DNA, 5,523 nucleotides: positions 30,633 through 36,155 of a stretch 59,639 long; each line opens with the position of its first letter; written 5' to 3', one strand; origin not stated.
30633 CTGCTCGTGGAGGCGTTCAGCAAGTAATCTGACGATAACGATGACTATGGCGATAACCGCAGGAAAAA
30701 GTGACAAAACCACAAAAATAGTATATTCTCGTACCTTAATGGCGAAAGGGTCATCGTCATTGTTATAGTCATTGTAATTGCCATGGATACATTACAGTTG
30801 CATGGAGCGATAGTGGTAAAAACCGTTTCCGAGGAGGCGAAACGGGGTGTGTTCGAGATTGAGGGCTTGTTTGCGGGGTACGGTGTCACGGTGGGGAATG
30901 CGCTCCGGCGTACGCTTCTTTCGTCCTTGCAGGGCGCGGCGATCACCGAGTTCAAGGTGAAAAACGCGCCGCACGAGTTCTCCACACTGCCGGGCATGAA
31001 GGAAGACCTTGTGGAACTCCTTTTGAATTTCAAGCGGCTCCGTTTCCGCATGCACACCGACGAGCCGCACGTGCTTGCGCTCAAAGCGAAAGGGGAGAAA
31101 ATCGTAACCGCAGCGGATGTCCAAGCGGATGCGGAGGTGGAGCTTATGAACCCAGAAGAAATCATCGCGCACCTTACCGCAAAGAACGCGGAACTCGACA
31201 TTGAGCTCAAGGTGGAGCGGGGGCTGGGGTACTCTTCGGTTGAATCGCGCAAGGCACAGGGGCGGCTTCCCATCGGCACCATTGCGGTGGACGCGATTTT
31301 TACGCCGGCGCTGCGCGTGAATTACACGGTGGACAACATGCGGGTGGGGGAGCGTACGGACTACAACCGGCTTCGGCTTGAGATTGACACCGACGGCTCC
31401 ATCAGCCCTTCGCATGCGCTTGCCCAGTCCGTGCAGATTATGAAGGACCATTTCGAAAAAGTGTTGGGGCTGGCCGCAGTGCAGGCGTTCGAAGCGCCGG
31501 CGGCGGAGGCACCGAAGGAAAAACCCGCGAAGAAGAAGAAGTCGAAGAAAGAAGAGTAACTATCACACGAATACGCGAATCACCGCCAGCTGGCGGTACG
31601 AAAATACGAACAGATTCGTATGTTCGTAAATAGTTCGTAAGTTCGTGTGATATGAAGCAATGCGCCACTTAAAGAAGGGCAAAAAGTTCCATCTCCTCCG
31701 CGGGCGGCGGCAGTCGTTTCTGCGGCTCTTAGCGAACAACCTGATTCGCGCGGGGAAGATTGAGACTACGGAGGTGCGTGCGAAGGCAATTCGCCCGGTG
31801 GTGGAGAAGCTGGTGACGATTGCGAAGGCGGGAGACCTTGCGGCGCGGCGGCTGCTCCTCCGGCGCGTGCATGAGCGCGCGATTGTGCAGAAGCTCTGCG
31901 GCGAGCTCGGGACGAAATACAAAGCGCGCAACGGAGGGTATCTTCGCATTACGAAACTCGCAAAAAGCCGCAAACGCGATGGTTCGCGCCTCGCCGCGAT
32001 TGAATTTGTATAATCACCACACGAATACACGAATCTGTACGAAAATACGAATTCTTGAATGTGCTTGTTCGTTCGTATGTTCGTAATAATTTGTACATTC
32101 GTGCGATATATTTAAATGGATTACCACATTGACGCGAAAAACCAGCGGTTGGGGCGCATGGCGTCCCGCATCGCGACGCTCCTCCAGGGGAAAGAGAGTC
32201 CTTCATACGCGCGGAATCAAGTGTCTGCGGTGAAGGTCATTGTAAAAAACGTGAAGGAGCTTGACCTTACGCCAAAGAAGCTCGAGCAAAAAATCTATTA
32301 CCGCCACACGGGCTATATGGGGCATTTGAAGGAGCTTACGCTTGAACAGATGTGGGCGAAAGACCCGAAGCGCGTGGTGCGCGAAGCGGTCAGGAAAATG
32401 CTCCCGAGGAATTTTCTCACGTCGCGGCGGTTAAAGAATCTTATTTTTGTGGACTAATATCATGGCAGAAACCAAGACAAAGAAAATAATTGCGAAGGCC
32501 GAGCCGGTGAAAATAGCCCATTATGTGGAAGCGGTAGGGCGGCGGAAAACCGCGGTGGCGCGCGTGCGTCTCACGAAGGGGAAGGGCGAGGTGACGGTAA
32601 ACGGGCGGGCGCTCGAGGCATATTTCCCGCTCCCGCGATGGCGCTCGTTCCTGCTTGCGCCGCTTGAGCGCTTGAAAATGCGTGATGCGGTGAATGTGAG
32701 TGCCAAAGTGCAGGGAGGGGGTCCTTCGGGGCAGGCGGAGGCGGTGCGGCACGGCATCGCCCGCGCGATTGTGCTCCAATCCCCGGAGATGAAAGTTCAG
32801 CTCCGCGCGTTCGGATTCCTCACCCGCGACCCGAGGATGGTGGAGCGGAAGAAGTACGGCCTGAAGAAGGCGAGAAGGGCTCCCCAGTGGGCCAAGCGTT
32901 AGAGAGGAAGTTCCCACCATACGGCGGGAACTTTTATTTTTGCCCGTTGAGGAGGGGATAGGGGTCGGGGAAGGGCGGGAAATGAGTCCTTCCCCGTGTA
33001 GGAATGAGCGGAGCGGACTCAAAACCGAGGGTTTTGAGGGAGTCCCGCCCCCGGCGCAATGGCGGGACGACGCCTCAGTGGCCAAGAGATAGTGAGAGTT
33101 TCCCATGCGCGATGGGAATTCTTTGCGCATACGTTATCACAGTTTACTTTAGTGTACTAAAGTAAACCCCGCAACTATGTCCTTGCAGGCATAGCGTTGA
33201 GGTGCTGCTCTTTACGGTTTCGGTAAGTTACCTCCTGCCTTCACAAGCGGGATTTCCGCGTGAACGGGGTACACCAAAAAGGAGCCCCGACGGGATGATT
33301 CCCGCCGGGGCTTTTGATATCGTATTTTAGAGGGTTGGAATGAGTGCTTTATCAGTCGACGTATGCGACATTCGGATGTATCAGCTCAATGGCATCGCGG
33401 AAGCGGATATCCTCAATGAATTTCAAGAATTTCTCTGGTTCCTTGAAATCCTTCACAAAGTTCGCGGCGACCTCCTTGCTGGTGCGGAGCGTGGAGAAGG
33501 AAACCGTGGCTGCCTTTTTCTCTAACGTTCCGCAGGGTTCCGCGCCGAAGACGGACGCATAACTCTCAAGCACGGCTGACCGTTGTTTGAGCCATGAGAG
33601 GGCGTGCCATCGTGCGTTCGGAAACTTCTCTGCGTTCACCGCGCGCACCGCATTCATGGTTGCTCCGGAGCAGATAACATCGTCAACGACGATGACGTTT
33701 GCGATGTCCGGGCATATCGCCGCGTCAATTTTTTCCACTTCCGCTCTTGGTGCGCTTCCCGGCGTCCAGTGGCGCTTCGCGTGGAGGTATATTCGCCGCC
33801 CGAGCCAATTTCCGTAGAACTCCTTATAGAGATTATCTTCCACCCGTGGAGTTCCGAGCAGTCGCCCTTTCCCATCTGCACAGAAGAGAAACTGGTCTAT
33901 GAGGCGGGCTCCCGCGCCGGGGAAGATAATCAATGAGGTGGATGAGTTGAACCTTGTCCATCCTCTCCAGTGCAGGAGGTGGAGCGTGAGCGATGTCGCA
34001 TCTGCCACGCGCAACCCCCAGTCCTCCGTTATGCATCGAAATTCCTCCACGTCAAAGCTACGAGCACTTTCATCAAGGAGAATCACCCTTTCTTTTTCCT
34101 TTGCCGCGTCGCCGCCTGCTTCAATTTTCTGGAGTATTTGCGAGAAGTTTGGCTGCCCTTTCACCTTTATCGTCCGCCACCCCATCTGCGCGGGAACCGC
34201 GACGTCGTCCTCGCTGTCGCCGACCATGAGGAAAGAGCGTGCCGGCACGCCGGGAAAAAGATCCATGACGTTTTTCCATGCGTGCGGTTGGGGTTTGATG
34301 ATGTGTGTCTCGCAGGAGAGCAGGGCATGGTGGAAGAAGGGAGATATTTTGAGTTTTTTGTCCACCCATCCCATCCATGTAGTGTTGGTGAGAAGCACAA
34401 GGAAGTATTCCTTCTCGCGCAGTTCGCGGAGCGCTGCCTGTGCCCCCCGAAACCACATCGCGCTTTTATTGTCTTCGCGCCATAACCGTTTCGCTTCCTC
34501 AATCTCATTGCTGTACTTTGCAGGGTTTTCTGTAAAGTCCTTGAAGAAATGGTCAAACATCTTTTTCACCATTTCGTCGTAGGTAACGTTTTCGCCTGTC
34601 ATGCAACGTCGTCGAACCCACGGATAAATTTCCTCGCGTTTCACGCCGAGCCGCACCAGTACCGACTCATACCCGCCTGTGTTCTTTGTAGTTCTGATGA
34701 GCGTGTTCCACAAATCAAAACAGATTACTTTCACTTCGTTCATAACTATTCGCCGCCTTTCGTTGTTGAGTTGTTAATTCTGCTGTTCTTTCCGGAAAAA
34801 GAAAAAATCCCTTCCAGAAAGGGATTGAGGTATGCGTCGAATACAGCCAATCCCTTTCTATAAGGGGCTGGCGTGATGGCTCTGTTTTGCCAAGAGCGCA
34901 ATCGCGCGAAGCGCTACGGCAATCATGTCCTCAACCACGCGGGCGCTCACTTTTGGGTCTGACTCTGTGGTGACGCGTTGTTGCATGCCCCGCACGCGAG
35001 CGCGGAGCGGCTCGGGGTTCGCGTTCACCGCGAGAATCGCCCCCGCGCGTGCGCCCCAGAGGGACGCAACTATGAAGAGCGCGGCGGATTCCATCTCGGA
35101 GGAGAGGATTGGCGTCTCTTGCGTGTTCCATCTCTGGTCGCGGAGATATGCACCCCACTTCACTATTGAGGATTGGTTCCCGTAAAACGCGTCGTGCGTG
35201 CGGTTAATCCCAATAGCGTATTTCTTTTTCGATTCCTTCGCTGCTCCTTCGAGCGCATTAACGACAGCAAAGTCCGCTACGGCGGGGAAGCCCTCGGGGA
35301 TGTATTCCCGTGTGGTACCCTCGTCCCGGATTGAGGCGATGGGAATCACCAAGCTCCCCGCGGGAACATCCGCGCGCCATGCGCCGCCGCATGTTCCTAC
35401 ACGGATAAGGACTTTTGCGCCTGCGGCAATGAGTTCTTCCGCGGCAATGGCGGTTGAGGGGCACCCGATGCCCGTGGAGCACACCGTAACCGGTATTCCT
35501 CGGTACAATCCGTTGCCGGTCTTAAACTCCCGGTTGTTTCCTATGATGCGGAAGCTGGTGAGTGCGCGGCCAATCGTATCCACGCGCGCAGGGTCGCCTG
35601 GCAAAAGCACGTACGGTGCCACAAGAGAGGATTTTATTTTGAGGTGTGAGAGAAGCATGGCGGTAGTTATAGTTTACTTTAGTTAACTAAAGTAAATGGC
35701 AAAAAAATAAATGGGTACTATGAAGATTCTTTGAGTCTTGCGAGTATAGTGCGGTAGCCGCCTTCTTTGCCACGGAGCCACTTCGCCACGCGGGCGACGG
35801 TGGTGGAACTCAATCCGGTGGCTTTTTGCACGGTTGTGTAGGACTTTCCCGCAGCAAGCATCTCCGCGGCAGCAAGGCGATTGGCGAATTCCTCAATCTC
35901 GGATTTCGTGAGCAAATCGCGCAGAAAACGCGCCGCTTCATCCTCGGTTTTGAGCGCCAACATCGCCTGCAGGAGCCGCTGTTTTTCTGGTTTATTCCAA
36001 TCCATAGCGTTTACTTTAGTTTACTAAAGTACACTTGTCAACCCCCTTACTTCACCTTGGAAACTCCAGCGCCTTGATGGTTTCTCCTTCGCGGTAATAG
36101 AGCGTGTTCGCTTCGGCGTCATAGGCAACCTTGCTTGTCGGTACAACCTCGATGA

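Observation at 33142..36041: Three copies of a 26-bp trp-operator-like palindrome define a candidate regulon for the YerC/TrpR-like protein next to nucleoside-salvage genes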

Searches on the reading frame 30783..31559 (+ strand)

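Call 61: search_protein_families(library=pfam, proteins=[window:30783-31559:+], max_evalue=0.01)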
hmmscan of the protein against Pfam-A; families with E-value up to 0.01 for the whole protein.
window:30783-31559:+ (258 aa): 2 families
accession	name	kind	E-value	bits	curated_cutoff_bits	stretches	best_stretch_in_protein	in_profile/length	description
PF01000.31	RNA_pol_A_bac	-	4e-27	95.2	33.9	1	60-174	4-119/119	RNA polymerase Rpb3/RpoA insert domain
PF01193.29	RNA_pol_L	-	2.3e-21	75.7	24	1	29-224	3-74/74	RNA polymerase Rpb3/Rpb11 dimerisation domain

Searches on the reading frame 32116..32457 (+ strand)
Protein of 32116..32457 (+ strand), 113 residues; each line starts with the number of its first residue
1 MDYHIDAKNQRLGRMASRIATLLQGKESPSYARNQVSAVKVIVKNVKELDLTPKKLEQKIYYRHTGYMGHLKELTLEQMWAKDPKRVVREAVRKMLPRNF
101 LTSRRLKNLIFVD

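Call 5: search_protein_families(library=pfam, proteins=[window:32116-32457:+], max_evalue=0.01)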
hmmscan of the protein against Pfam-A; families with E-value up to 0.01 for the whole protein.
window:32116-32457:+ (113 aa): 1 family
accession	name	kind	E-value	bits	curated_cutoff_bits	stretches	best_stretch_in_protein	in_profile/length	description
PF00572.24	Ribosomal_L13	-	8.8e-34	116.6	23.8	1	3-109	4-110/119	Ribosomal protein L13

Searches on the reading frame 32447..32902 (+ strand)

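Call 5: search_protein_families(library=pfam, proteins=[window:32447-32902:+], max_evalue=0.01)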
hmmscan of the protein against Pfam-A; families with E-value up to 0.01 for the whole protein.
window:32447-32902:+ (151 aa): 1 family
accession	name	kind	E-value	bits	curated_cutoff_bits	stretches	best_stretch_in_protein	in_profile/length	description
PF00380.25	Ribosomal_S9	-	3.6e-45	153.8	22.5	1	31-151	1-121/121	Ribosomal protein S9/S16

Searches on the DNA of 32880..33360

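Call 8: search_rna_families(source=window, start=32880, end=33360, threshold=evalue, max_evalue=5)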
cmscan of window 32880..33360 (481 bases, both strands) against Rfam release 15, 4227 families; matches with E-value up to 5: 7.
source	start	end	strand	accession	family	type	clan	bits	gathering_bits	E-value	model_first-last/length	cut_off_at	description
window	33284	33353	-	RF02761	sR084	Gene; sRNA;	-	25.6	95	0.01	1-78/78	no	sR084 sRNA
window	33248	33329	+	RF01770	rimP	Cis-reg; leader;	-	16.7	47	4.3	1-102/102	no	Gammaprotebacteria rimP leader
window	33283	33320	-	RF01683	P6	Gene; sRNA;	-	15.9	50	0.04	473-510/510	no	Pseudomonas sRNA P6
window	32908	32996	-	RF02273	FsrA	Gene;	-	15.6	80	0.97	1-83/83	no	FsrA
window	33276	33329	-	RF02399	NsiR1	Gene; sRNA;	-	14.9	39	2.7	1-60/60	no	Nitrogen stress-induced RNA 1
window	33267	33319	+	RF02399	NsiR1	Gene; sRNA;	-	14.5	39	3.2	1-60/60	no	Nitrogen stress-induced RNA 1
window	32908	32994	-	RF01683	P6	Gene; sRNA;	-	11.4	50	0.93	1-510/510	no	Pseudomonas sRNA P6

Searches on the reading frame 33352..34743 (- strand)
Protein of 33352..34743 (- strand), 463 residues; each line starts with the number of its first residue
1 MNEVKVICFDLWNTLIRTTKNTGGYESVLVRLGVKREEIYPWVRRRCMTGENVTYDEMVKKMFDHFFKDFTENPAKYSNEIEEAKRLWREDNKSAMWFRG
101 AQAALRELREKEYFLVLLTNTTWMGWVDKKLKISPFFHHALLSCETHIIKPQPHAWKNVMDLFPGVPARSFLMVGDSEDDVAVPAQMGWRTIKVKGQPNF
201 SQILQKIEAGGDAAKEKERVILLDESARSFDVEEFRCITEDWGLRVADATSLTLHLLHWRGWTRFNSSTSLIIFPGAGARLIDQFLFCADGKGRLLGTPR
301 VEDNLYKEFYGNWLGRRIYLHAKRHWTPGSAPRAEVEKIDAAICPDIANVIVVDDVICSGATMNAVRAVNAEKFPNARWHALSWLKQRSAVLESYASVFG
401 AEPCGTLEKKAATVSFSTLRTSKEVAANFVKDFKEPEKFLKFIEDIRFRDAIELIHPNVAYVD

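Call 5: search_protein_families(library=pfam, proteins=[window:33352-34743:-], max_evalue=0.01)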
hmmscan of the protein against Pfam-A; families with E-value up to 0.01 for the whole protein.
window:33352-34743:- (463 aa): 4 families
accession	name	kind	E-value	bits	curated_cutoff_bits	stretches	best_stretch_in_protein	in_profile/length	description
PF00702.32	Hydrolase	-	1.3e-11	45.7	26.4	1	4-188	1-191/191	haloacid dehalogenase-like hydrolase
PF13419.12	HAD_2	-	1.1e-09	39.2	23.8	1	38-193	28-177/178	Haloacid dehalogenase-like hydrolase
PF13242.12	Hydrolase_like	-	3e-07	30.7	22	1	150-195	4-49/75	HAD-hyrolase-like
PF00156.33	Pribosyltran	-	0.0031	17.3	26.3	1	323-367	63-108/158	Phosphoribosyl transferase domain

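Call 23: search_protein_families(library=ncbifam, proteins=[window:33352-34743:-], max_evalue=0.001)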
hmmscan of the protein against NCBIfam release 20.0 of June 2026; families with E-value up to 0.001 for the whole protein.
window:33352-34743:- (463 aa): 12 families
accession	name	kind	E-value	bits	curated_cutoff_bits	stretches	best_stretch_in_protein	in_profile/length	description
TIGR02253.1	CTE7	subfamily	1.6e-11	44.4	169.75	1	4-198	2-198/221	TIGR02253 family HAD-type hydrolase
NF009695.0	PRK13222.1-2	equivalog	1.7e-09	37.5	225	1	2-189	4-188/226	phosphoglycolate phosphatase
TIGR02247.1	HAD-1A3-hyp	subfamily_domain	2.5e-09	37.2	125.4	1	28-197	35-198/211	epoxide hydrolase N-terminal domain-like phosphatase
TIGR01662.1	HAD-SF-IIIA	subfamily_domain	8.1e-09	35.7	44.6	1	91-195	20-139/141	HAD-IIIA family hydrolase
TIGR02252.1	DREG-2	subfamily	9.6e-09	35.3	155.2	1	5-192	1-202/203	HAD hydrolase, REG-2-like, family IA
TIGR01428.1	HAD_type_II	equivalog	1.8e-07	31.4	125.4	1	5-194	2-190/197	haloacid dehalogenase type II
NF052576.1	PymNtasePynAStpc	equivalog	3.8e-07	30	350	1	51-192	58-198/229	pyrimidine 5'-nucleotidase PynA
TIGR01993.1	Pyr-5-nucltdase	equivalog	2.1e-06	27.6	142.9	1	102-192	90-181/183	pyrimidine 5'-nucleotidase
NF009698.0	PRK13223.1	equivalog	1.3e-05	24.5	466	1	5-191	14-197/272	phosphoglycolate phosphatase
TIGR02254.1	YjjG_YfnB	equivalog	2.1e-05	24.1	159.9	1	52-187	57-189/223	YjjG family noncanonical pyrimidine nucleotidase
NF009804.0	PRK13288.1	equivalog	3e-05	23.6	218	1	90-195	71-182/215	pyrophosphatase PpaX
TIGR01549.1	HAD-SF-IA-v1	subfamily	0.00038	20.9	23.3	0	58-187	15-148/149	HAD-IA family hydrolase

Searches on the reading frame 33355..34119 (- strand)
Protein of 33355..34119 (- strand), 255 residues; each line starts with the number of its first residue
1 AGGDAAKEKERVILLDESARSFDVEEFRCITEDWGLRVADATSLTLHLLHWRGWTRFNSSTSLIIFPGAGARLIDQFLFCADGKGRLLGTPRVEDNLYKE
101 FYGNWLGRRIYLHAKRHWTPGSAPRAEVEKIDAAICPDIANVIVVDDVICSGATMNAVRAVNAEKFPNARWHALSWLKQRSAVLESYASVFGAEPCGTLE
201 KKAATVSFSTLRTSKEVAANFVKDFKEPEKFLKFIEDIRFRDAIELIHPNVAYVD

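Call 57: search_solved_structures(query=window:33355-34119:-, max_evalue=1)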
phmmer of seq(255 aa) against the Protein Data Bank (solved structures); distinct sequences matched with E-value up to 1: 1.
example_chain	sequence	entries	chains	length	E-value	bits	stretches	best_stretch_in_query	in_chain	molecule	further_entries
7kl6_A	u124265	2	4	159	0.027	17.1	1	125-186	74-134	Phosphoribosyltransferase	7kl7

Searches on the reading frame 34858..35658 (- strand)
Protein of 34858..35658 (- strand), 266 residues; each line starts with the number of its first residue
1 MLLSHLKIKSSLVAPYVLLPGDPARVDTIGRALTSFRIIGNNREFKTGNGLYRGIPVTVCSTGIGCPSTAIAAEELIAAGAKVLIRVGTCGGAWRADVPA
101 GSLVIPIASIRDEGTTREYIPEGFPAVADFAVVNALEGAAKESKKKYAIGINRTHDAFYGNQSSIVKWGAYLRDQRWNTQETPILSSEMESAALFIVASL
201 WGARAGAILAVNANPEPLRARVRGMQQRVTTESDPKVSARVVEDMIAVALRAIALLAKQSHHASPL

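Call 5: search_protein_families(library=pfam, proteins=[window:34858-35658:-], max_evalue=0.01)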
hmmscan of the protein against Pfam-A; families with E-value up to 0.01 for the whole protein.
window:34858-35658:- (266 aa): 1 family
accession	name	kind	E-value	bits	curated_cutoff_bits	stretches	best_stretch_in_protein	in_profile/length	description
PF01048.26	PNP_UDP_1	-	3e-34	118.9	25.1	1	16-253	2-232/233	Phosphorylase superfamily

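Call 23: search_protein_families(library=ncbifam, proteins=[window:34858-35658:-], max_evalue=0.001)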
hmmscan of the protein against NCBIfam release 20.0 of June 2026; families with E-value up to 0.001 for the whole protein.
window:34858-35658:- (266 aa): 9 families
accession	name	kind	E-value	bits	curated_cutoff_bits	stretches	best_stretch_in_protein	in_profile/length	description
TIGR01718.1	Uridine-psphlse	equivalog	1.2e-62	211.5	280.3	1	5-219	3-219/245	uridine phosphorylase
NF008383.0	PRK11178.1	equivalog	2.3e-40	138.5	262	1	15-214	20-222/254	uridine phosphorylase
NF004489.0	PRK05819.1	subfamily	1e-30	106.8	230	1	4-214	4-206/236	DeoD-type purine-nucleoside phosphorylase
TIGR00107.1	deoD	equivalog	7.6e-25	87.8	232.25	1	5-213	1-201/232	purine-nucleoside phosphorylase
NF005500.0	PRK07115.1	equivalog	1.1e-22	80.6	264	1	35-260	47-251/261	AMP nucleosidase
NF009914.0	PRK13374.1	subfamily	5.7e-22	78.4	338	1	4-213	4-205/235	DeoD-type purine-nucleoside phosphorylase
TIGR01721.1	AMN-like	hypoth_equivalog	7.4e-20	71.2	307.2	1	57-260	62-249/269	AMP nucleosidase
TIGR01719.1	euk_UDPppase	equivalog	1.2e-06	28.1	249.95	1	51-208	74-246/287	uridine phosphorylase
TIGR03664.1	fut_nucase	equivalog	5.7e-05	22.9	124.7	1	43-132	23-110/228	futalosine hydrolase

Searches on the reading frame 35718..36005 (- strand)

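Call 5: search_protein_families(library=pfam, proteins=[window:35718-36005:-], max_evalue=0.01)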
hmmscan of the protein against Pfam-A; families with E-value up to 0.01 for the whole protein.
window:35718-36005:- (95 aa): 2 families
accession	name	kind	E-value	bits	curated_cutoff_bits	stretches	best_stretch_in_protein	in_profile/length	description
PF01371.25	Trp_repressor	-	1.4e-17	64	27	1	9-91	4-87/88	Trp repressor protein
PF13384.12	HTH_23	-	4.2e-05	23.7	24.6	1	41-78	5-42/50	Homeodomain-like domain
